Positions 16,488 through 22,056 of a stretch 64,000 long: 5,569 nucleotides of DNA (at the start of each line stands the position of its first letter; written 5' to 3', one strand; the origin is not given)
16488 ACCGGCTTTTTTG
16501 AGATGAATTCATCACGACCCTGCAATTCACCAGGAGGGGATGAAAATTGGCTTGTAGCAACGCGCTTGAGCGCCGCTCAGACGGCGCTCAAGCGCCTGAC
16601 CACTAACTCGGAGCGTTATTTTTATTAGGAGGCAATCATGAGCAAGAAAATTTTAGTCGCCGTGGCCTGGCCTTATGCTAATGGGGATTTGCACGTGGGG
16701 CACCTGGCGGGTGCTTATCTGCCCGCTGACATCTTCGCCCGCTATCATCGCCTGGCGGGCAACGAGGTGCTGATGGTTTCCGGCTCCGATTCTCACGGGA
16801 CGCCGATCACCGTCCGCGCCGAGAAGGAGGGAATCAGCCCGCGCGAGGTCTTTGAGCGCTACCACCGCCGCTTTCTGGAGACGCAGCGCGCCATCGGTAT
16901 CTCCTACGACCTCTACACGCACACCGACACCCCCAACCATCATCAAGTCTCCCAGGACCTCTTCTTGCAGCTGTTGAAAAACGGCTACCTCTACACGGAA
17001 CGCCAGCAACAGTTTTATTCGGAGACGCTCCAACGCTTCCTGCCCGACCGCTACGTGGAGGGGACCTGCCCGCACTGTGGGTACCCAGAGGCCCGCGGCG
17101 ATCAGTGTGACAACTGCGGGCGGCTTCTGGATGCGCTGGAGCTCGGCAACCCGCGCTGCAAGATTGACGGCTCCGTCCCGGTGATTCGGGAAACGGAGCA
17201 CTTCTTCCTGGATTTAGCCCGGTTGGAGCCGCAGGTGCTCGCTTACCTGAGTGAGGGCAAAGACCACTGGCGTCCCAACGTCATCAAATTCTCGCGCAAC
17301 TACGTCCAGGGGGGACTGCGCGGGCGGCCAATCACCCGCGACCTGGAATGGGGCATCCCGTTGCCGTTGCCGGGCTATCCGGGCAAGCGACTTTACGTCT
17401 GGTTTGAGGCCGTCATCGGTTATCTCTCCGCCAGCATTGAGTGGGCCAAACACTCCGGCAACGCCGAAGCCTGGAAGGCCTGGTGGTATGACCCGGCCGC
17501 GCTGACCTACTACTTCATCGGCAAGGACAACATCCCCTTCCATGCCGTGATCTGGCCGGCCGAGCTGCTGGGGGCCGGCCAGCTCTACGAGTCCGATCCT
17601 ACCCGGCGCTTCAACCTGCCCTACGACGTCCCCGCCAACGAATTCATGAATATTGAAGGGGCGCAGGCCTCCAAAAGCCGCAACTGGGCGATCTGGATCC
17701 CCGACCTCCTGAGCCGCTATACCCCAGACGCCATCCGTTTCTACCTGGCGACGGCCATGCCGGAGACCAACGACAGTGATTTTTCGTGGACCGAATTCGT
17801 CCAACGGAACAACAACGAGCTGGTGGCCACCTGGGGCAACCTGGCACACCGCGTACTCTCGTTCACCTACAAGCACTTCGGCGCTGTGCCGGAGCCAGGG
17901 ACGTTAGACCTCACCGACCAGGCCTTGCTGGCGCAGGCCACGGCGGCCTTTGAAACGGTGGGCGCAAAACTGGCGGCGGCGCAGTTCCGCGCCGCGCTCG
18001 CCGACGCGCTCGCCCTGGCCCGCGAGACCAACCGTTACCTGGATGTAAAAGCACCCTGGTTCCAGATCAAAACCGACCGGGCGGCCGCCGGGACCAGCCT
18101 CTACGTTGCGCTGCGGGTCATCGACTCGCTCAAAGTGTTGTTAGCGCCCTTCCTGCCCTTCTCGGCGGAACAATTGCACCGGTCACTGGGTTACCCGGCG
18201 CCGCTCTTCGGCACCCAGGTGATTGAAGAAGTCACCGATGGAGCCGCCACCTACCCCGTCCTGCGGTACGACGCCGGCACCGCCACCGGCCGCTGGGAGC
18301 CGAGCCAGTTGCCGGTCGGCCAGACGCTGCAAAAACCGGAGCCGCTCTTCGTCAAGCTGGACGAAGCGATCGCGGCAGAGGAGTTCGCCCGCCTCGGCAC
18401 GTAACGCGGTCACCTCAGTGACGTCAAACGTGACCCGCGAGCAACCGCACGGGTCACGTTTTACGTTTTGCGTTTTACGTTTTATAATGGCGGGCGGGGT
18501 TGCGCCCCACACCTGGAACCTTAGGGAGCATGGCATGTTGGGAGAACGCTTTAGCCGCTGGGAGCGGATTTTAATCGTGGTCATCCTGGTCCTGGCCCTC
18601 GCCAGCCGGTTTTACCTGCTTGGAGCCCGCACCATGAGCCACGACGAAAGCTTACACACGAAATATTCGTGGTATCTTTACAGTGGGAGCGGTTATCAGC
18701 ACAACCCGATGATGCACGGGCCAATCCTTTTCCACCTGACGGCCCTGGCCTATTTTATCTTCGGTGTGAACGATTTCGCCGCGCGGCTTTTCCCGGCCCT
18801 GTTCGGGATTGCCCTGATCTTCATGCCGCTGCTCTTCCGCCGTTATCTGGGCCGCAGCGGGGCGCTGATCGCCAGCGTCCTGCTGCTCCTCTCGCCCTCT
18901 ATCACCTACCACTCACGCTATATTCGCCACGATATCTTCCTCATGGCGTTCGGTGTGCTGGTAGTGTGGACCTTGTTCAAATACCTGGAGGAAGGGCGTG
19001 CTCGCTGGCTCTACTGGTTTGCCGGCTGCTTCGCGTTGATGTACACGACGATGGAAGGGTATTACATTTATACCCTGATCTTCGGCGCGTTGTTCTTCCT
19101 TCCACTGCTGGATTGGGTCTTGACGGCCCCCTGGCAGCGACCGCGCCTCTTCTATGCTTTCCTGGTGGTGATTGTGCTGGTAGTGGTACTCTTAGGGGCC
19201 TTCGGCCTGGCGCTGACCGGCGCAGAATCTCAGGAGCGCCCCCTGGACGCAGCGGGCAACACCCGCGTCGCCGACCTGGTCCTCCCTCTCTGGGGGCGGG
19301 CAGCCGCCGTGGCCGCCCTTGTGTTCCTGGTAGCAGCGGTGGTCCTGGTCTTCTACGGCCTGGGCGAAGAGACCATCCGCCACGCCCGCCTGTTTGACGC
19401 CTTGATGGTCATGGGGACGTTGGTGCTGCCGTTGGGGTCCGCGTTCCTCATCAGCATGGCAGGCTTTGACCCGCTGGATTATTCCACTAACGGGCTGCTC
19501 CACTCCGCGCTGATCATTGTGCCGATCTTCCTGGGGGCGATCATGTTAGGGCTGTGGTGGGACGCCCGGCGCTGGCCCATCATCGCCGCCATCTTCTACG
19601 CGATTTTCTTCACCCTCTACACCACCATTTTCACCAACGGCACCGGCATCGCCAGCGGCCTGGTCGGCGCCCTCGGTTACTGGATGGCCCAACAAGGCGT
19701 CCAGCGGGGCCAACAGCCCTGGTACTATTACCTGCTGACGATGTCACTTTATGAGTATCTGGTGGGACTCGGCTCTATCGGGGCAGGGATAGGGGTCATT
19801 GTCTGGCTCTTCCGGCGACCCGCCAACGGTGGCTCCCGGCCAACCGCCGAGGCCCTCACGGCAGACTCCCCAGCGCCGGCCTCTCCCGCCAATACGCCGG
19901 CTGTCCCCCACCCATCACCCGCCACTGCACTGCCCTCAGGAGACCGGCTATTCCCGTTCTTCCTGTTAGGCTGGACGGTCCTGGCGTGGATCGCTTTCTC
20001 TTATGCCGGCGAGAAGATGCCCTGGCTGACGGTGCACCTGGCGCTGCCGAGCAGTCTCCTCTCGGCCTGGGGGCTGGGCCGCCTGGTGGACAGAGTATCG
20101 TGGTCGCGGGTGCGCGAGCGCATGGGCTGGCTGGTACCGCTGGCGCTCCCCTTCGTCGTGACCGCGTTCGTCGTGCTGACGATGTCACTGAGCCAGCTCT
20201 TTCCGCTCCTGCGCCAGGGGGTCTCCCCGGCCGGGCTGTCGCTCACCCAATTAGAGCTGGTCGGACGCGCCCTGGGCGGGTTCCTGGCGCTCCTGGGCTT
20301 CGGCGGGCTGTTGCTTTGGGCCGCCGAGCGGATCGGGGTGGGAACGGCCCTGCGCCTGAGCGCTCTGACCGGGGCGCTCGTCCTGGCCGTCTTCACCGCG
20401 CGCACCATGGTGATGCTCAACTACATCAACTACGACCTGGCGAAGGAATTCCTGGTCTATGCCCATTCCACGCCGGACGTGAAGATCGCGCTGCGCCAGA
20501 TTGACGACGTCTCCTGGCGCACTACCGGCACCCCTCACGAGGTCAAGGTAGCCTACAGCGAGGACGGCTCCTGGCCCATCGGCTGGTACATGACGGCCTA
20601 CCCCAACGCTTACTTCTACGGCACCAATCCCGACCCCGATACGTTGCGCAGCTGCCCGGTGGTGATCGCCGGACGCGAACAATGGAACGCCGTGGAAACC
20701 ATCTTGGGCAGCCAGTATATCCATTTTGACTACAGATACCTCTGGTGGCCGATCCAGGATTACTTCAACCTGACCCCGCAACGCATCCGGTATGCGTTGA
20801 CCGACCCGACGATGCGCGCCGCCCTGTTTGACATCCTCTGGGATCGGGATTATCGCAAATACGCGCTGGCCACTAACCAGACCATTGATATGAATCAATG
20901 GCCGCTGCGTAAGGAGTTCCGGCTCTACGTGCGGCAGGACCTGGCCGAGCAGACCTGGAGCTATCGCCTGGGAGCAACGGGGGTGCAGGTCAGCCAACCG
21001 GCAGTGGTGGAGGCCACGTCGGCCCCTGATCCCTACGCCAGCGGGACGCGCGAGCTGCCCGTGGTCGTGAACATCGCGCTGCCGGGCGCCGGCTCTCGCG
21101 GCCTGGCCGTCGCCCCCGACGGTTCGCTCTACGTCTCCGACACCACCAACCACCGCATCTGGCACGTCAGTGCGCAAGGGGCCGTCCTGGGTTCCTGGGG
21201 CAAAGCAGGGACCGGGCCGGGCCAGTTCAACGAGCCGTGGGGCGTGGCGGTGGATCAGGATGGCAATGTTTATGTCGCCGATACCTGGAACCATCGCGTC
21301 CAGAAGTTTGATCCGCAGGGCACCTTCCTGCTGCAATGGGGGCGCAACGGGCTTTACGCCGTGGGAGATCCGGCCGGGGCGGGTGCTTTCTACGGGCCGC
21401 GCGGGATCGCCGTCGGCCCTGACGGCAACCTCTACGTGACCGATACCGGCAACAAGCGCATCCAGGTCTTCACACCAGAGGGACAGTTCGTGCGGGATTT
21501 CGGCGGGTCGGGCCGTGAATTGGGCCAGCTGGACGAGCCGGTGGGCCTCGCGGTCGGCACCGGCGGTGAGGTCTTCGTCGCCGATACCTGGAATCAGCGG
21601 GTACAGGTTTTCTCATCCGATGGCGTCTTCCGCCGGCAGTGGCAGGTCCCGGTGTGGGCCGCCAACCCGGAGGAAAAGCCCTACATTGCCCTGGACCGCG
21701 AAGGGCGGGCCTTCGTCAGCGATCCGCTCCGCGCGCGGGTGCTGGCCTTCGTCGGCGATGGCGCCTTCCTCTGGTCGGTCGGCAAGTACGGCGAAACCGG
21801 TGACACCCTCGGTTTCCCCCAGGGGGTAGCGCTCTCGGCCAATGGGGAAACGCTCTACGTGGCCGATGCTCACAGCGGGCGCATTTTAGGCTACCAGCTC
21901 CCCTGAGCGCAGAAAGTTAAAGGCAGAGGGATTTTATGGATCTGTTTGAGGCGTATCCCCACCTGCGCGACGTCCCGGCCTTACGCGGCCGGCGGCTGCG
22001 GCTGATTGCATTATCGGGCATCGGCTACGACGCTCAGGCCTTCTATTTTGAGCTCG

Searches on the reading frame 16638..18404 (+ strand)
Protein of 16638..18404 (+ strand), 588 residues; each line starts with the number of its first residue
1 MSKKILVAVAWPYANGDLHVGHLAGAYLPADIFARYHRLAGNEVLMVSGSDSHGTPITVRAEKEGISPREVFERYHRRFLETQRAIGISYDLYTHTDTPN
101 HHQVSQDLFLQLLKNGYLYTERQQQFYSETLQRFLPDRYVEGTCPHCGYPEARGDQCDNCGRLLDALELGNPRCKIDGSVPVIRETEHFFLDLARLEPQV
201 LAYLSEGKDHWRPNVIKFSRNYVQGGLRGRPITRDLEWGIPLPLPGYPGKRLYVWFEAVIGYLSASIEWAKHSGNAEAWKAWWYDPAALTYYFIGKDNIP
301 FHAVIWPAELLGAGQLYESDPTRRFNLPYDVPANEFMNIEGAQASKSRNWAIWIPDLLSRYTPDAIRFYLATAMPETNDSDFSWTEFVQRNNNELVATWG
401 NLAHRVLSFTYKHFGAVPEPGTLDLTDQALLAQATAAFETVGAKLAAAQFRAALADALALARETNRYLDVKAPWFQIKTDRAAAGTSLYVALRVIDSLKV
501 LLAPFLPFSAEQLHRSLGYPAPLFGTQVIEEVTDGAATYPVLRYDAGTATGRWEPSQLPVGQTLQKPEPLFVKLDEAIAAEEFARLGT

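Call 9: search_protein_families(library=pfam, proteins=[window:16638-18404:+], max_evalue=0.001)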
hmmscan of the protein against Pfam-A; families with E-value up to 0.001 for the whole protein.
window:16638-18404:+ (588 aa): 5 families
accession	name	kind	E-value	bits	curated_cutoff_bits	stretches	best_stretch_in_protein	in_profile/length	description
PF09334.17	tRNA-synt_1g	-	5.2e-146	486.8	20.1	1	5-407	1-391/391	tRNA synthetases class I (M)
PF00133.28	tRNA-synt_1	-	1.9e-15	57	22.7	1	7-244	27-245/414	tRNA synthetases class I (I, L, M and V)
PF19303.5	Anticodon_3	-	2.2e-15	57.3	23.5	1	417-519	1-103/152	Anticodon binding domain of methionyl tRNA ligase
PF01406.26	tRNA-synt_1e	-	3.6e-08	33.6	27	0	13-129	18-132/301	tRNA synthetases class I (C) catalytic domain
PF08264.19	Anticodon_1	-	1e-06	29.2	25.1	1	427-520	1-96/148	Anticodon-binding domain of tRNA ligase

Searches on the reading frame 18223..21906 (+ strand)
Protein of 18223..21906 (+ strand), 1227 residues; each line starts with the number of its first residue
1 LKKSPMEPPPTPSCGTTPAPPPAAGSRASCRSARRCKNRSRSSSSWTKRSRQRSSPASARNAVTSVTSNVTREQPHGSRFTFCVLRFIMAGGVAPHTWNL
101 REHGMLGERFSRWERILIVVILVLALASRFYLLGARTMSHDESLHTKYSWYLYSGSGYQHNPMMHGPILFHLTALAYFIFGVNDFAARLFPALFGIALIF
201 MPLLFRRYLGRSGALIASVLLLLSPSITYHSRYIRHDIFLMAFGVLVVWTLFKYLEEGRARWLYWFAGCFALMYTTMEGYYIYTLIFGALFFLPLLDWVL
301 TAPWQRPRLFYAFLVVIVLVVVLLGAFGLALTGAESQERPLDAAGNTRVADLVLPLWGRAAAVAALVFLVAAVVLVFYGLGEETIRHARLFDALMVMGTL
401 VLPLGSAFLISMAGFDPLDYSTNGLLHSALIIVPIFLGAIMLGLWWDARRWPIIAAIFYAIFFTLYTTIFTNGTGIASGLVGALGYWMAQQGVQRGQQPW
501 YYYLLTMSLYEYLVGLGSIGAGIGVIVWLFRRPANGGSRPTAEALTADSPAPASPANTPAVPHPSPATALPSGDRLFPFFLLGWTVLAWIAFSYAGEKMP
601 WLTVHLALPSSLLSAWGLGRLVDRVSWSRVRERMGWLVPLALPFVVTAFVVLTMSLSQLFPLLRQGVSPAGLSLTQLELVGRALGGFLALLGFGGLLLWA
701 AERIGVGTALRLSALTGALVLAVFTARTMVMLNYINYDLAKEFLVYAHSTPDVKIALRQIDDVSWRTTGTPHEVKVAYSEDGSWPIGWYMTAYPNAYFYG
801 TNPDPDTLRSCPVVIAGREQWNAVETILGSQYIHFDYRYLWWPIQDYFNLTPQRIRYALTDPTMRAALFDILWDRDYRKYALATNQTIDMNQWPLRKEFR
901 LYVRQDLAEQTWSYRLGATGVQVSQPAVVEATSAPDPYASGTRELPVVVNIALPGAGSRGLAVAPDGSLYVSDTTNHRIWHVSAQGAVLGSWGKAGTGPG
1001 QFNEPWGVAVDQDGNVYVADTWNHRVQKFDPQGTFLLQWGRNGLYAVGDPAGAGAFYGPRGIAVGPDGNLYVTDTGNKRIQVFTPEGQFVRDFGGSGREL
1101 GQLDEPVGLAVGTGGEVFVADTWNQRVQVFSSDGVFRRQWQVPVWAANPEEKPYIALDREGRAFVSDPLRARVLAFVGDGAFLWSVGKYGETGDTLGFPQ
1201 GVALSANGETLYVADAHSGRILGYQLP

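Call 9: search_protein_families(library=pfam, proteins=[window:18223-21906:+], max_evalue=0.001)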
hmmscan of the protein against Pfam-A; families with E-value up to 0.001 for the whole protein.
window:18223-21906:+ (1227 aa): 10 families
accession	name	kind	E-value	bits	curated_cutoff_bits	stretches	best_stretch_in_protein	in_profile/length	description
PF01436.27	NHL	-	5.6e-47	156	20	4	1002-1029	1-28/28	NHL repeat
PF08450.18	SGL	-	2.7e-18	66.9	26.3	1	958-1036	136-217/246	SMP-30/Gluconolactonase/LRE-like region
PF13231.12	PMT_2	-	1.5e-12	48.5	26.1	1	165-322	2-154/160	Dolichyl-phosphate-mannose-protein mannosyltransferase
PF25021.1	TEN_NHL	-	1.1e-10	41.5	27.1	0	960-983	334-357/357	Teneurin NHL domain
PF17170.10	DUF5128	-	1.2e-08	35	22.9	0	966-1035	53-124/321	6-bladed beta-propeller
PF13449.12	Phytase-like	-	2e-08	34.9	27.6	0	960-992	72-104/284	Esterase-like activity of phytase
PF24684.1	Vgb_lyase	-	4.5e-08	32.7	50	1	952-1149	51-225/290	Virginiamycin B lyase family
PF02366.24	PMT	-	7e-06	26.2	22.7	1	146-283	46-186/245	Dolichyl-phosphate-mannose-protein mannosyltransferase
PF06739.17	SBBP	-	9.6e-05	22.7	20.5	0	1007-1019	17-29/38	Beta-propeller repeat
PF22701.2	Mala_s_1-like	-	0.00034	20.9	27.5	0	926-1073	61-193/195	Mal s 1 allergenic protein-like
